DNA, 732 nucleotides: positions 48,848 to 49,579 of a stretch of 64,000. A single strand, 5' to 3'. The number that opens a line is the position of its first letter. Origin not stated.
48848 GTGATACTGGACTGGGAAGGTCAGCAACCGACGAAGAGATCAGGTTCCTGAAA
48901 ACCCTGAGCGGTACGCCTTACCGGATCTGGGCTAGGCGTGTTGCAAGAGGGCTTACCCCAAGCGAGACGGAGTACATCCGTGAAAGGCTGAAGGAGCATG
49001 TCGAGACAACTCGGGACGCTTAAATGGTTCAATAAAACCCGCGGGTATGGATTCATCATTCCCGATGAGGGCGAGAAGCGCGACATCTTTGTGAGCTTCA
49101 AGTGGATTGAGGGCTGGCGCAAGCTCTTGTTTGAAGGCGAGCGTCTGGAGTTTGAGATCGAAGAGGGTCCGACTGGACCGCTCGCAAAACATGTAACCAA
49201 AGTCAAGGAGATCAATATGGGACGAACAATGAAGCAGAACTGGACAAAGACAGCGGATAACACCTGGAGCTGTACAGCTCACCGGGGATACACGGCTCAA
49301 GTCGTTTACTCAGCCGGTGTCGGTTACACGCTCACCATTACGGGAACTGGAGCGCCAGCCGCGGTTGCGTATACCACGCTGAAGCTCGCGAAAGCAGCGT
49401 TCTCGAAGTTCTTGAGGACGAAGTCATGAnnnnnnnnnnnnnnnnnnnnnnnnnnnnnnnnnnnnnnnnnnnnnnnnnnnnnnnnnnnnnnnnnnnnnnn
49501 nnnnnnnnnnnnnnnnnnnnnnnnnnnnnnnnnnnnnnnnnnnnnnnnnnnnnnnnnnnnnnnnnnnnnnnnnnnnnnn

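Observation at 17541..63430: Strand-oriented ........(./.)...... element with at least 20 copies, overlapping promoters, stop codons and some coding sequence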

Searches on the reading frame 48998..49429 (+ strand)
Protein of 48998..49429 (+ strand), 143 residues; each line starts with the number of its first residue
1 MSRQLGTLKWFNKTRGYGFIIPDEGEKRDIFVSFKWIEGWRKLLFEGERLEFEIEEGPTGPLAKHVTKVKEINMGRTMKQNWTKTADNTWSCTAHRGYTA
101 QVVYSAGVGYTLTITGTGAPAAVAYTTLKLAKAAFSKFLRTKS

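Call 24: search_protein_families(library=pfam, proteins=[window:48998-49429:+], max_evalue=0.01)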
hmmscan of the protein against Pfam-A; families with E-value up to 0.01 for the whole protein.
window:48998-49429:+ (143 aa): 2 families
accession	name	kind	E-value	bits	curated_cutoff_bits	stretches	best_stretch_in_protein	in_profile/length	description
PF00313.28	CSD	-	3.2e-16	59.4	27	1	6-68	3-65/66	'Cold-shock' DNA-binding domain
PF08206.17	OB_RNB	-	0.00049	20.2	24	1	15-34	8-26/58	Ribonuclease B OB domain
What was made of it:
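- A cold-shock-domain protein is encoded at 48998 (call 24).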
